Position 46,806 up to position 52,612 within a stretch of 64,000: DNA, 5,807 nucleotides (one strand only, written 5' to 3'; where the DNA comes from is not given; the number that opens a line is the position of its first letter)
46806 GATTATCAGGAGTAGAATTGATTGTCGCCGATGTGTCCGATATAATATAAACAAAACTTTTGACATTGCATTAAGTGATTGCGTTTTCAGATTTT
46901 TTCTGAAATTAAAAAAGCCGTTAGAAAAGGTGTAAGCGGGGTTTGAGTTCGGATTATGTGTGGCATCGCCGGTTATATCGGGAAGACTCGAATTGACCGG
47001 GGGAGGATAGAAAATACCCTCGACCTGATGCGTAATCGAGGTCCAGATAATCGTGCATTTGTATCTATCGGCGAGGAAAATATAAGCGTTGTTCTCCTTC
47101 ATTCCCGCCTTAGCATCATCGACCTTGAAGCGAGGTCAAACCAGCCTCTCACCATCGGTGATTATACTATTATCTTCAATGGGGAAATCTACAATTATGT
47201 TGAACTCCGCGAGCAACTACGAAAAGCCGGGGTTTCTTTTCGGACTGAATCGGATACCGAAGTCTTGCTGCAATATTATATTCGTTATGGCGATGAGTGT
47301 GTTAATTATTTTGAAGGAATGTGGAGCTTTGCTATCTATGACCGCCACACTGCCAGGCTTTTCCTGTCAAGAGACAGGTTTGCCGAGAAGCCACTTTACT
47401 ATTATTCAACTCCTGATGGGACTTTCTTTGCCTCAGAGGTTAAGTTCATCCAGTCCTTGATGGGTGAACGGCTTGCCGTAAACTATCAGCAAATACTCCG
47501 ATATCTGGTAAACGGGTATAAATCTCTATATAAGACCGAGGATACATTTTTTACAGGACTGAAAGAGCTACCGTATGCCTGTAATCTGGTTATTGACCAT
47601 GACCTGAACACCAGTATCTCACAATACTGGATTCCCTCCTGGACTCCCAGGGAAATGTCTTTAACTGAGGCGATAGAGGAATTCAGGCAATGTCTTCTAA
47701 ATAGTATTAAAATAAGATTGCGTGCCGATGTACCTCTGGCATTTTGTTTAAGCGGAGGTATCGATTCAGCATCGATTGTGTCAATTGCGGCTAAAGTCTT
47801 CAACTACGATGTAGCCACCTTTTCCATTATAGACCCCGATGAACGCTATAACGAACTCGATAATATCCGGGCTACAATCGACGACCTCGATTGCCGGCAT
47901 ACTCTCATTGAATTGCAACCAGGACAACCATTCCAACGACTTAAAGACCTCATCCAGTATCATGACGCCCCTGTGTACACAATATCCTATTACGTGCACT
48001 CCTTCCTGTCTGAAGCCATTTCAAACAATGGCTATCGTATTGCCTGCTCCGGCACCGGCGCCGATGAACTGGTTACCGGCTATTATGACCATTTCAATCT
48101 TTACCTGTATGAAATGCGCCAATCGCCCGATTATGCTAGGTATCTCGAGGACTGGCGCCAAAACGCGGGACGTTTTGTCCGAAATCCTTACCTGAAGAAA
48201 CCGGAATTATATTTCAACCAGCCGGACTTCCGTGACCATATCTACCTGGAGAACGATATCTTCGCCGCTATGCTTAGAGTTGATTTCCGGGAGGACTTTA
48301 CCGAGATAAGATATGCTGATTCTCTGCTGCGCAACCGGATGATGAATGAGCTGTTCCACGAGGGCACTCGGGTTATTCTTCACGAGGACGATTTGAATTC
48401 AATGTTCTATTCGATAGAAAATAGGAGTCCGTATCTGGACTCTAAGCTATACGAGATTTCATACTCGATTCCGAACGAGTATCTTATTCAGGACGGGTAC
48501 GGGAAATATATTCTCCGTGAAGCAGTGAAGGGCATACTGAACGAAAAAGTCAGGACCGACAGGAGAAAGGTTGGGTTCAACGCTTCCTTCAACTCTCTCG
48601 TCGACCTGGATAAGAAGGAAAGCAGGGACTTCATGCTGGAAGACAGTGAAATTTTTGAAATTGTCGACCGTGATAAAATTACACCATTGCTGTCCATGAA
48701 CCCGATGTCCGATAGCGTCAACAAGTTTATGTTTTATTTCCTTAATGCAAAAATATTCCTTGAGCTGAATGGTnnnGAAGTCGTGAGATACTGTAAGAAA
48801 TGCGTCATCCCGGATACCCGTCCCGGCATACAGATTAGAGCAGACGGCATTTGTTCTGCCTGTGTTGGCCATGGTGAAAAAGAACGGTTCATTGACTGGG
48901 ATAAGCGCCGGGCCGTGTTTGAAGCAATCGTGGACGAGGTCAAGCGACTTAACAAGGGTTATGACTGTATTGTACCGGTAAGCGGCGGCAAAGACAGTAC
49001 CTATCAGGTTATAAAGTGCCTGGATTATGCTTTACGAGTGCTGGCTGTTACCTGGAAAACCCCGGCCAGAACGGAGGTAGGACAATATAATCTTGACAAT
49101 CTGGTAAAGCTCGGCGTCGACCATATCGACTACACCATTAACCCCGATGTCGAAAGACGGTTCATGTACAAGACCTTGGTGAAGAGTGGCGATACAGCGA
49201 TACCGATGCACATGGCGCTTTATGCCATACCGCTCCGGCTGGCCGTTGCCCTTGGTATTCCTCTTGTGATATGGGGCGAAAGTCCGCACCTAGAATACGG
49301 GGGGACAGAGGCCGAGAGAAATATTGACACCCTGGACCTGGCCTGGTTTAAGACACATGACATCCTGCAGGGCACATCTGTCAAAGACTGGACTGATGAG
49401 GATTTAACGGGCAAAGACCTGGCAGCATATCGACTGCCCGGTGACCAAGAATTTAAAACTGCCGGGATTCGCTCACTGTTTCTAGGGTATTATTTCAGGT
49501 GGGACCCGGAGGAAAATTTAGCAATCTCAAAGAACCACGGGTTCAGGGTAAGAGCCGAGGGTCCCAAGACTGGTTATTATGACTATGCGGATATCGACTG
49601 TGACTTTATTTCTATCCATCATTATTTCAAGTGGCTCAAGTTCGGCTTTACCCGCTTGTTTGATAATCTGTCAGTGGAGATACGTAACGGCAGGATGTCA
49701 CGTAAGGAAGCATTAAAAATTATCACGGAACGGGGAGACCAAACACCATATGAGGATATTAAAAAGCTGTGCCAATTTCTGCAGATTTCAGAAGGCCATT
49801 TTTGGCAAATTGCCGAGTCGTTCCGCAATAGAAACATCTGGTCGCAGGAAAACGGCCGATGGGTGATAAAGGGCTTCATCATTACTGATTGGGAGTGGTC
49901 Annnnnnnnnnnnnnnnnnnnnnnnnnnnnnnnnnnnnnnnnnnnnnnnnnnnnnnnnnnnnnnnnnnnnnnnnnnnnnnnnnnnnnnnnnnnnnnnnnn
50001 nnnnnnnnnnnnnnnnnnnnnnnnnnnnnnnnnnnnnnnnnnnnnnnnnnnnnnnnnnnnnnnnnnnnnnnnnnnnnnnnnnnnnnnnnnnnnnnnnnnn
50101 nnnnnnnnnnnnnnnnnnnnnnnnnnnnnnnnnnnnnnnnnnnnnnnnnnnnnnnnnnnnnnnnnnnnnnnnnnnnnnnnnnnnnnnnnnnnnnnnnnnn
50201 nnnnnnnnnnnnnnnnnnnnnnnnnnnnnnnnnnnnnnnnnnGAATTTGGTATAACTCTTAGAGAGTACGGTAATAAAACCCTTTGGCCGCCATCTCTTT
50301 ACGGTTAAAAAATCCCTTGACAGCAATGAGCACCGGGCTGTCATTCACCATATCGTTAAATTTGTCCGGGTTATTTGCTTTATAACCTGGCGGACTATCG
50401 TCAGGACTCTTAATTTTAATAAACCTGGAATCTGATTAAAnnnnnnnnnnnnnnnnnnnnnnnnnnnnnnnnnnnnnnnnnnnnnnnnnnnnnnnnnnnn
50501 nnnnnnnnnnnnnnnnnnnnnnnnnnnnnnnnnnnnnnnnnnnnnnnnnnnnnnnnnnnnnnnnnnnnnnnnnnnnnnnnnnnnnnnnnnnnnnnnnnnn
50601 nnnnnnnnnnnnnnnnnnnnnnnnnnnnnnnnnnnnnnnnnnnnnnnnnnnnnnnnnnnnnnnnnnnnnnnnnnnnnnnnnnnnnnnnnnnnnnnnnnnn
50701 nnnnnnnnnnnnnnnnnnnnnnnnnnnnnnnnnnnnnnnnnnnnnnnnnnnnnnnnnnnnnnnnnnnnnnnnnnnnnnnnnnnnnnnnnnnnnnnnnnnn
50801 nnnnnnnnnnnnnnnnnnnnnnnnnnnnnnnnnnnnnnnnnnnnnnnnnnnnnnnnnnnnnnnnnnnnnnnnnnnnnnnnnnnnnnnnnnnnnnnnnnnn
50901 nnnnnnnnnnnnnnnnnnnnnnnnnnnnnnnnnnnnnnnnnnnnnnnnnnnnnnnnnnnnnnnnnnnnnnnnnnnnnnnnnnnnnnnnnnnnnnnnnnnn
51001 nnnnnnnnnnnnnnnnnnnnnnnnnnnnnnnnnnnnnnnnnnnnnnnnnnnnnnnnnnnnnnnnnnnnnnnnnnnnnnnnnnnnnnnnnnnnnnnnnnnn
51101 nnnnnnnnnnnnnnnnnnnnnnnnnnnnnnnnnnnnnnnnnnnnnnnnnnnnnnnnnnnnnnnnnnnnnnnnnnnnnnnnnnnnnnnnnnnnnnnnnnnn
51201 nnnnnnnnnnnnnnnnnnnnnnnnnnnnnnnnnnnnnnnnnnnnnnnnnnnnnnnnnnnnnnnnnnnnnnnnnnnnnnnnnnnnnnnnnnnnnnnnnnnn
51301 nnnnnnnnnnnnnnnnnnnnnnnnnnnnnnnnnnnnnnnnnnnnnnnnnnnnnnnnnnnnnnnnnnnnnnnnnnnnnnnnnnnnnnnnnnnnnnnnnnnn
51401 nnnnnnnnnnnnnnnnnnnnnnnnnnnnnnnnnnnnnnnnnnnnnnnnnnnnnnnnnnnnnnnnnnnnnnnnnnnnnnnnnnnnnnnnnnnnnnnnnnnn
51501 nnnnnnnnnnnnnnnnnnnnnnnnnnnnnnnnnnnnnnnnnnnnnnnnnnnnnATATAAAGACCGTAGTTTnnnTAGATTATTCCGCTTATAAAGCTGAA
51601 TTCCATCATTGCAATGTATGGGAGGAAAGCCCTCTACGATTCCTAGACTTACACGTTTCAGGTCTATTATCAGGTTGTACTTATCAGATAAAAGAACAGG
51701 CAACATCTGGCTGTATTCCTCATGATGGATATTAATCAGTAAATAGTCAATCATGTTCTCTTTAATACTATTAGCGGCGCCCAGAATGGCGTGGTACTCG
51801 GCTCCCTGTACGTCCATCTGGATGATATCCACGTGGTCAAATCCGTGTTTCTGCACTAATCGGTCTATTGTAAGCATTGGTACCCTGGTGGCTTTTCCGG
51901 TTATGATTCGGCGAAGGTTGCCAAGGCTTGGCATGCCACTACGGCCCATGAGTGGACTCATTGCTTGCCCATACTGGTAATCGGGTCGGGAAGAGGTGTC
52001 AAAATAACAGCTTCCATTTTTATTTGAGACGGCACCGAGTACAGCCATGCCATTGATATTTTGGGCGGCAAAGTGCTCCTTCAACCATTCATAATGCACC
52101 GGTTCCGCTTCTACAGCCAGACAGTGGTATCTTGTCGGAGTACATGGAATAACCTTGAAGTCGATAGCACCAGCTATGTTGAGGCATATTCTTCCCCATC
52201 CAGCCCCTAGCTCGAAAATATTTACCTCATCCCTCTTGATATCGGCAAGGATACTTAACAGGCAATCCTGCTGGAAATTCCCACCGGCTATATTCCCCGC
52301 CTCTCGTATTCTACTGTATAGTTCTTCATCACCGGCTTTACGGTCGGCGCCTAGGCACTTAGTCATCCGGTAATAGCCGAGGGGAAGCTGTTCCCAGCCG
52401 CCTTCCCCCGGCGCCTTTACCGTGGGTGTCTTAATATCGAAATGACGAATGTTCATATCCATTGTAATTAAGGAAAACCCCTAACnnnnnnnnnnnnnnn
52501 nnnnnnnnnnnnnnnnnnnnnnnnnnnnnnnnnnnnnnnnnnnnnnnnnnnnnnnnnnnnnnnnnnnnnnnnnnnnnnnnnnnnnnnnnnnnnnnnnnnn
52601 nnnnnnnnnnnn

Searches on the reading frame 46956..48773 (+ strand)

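Call 32: search_protein_families(library=pfam, proteins=[window:46956-48773:+])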
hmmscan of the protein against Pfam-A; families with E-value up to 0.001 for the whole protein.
window:46956-48773:+ (606 aa): 4 families
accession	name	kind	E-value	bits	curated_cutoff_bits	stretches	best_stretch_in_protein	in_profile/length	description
PF00733.27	Asn_synthase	-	7.4e-51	174.3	21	1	242-579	1-328/354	Asparagine synthase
PF13537.11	GATase_7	-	9.5e-40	135.9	25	1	49-165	1-121/123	Glutamine amidotransferase domain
PF13522.11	GATase_6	-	1.3e-38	132.4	27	1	42-161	11-130/130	Glutamine amidotransferase domain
PF12481.13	DUF3700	-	0.00082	19.4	27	0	112-168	122-179/228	Aluminium induced protein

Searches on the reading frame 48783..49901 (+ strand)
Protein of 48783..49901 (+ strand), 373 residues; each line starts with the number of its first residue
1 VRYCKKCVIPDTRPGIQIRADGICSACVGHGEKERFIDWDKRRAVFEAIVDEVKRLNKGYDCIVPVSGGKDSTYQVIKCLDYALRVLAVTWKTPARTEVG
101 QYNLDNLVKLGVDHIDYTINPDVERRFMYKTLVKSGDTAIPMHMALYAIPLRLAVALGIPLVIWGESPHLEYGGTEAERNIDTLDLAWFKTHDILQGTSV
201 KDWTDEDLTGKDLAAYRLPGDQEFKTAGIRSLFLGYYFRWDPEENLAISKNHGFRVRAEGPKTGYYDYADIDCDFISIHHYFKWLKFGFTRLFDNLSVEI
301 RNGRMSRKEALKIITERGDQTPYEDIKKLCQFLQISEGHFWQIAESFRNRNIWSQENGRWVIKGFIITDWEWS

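Call 32: search_protein_families(library=pfam, proteins=[window:48783-49901:+])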
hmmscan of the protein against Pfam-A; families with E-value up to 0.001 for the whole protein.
window:48783-49901:+ (373 aa): 0 families

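Call 76: search_protein_families(library=ncbifam, proteins=[window:48783-49901:+], max_evalue=0.001)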
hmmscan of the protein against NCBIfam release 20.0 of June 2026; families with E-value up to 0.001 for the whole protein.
window:48783-49901:+ (373 aa): 1 family
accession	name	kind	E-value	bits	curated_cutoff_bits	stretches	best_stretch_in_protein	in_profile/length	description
TIGR03573.1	WbuX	subfamily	3.6e-102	342.3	203.2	1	1-344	1-343/344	N-acetyl sugar amidotransferase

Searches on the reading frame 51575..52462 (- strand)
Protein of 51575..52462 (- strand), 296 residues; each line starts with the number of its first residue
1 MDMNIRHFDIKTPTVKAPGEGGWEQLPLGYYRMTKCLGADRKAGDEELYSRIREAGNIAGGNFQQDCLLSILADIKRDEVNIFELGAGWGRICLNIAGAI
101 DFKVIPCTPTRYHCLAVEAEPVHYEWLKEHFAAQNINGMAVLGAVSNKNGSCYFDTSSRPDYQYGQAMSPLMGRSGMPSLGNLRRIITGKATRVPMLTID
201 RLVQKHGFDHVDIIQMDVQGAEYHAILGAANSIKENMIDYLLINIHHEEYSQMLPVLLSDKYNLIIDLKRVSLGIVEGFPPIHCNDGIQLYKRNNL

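Call 32: search_protein_families(library=pfam, proteins=[window:51575-52462:-])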
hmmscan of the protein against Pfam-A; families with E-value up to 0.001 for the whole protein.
window:51575-52462:- (296 aa): 1 family
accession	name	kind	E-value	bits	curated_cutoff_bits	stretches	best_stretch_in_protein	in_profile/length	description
PF05050.19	Methyltransf_21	-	2.8e-11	44.3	22.7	1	109-255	22-164/173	Methyltransferase FkbM domain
